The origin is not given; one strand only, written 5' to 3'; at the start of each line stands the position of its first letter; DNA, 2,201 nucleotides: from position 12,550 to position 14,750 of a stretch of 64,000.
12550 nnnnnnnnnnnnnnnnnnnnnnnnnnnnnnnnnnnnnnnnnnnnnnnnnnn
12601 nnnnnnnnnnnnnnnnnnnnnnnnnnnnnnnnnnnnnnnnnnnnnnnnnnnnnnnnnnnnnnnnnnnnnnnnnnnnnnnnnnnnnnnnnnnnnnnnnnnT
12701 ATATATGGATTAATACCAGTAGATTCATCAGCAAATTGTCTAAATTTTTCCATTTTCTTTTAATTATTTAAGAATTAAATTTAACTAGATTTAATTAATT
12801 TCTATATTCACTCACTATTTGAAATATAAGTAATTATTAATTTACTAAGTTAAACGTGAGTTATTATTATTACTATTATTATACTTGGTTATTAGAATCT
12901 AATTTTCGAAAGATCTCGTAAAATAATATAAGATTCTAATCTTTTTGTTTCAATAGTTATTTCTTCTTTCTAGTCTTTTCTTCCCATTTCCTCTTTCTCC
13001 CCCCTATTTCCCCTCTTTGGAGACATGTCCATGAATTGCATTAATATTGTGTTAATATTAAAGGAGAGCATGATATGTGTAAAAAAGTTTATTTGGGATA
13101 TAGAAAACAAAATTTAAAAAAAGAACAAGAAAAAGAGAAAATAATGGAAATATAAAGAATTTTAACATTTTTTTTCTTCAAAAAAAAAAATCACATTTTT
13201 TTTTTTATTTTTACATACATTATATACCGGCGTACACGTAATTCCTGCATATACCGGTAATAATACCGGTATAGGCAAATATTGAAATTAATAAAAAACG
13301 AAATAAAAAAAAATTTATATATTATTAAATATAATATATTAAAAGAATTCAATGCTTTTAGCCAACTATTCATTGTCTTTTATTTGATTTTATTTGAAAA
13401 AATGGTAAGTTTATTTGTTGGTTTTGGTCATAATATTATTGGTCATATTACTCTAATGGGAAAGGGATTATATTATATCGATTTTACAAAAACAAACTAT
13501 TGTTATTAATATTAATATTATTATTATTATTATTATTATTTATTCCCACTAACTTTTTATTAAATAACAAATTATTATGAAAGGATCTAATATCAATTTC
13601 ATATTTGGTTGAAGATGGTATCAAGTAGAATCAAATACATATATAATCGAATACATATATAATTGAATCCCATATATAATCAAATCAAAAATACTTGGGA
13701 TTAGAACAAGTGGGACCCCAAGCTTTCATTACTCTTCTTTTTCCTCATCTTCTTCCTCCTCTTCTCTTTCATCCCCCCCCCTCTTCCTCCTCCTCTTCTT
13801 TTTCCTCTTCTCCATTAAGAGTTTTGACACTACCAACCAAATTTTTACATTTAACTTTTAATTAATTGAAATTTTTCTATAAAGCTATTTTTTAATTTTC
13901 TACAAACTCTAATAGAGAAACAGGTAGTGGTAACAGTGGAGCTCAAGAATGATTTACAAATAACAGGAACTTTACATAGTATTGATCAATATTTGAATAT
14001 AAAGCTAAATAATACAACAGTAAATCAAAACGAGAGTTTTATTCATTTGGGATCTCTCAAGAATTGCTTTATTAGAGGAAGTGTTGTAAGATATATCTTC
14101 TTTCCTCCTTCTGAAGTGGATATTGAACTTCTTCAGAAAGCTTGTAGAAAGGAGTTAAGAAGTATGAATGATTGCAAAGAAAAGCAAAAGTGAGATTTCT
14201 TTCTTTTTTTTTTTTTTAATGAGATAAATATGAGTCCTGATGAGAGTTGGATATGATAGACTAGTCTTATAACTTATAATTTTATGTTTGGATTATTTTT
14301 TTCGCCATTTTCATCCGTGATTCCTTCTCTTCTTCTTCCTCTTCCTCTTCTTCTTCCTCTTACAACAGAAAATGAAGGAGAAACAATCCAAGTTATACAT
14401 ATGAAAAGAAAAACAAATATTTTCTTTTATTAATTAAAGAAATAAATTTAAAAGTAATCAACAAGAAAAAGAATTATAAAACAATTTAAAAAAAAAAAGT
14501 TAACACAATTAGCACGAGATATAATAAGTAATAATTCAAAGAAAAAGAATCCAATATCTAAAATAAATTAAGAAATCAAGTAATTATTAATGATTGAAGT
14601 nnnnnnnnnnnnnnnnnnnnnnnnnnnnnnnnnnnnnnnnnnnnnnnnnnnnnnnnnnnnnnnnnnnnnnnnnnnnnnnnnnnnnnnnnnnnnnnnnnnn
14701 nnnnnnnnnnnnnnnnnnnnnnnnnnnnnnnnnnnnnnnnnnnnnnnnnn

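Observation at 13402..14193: LSm2 gene probably starts with an ATG-only micro-exon followed by a 480-nt intron; the ORF track underestimates the CDS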

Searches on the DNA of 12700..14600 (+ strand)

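Call 27: search_rna_families(source=window, start=12700, end=14600, threshold=evalue, max_evalue=5)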
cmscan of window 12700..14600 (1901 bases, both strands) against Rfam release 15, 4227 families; matches with E-value up to 5: 6.
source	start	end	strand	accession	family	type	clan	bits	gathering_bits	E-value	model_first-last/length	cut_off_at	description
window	14324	14386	-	RF03794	MIR5298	Gene; miRNA;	-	30.1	70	0.026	1-80/80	no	MIR5298 microRNA precursor family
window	14300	14415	+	RF03259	MIR1514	Gene; miRNA;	-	23.6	90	0.28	1-110/110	no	MIR1514 microRNA precursor family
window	13182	13280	+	RF02846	Ref84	Gene; antisense;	-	23.5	52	4.1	1-87/87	no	Enterococcus sRNA 84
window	14335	14383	-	RF03872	MIR6426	Gene; miRNA;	-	20.9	96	0.56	1-84/84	no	MIR6426 microRNA precursor family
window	13704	13761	-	RF01306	sR52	Gene; snRNA; snoRNA; CD-box;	-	15.7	50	3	1-60/60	no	Small nucleolar RNA sR52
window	14312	14362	-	RF01306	sR52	Gene; snRNA; snoRNA; CD-box;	-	14.8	50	5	1-60/60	no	Small nucleolar RNA sR52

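Call 46: search_rna_families(sources=[L013, L014, L002, L003, L006], threshold=evalue, max_evalue=1)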
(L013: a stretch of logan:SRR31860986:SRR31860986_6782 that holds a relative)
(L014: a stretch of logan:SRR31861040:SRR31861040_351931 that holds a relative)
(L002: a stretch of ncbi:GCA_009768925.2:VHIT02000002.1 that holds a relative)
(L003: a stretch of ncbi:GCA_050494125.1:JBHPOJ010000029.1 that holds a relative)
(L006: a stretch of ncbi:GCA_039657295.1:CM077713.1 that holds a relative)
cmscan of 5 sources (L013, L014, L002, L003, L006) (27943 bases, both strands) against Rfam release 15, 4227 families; matches with E-value up to 1: 0.
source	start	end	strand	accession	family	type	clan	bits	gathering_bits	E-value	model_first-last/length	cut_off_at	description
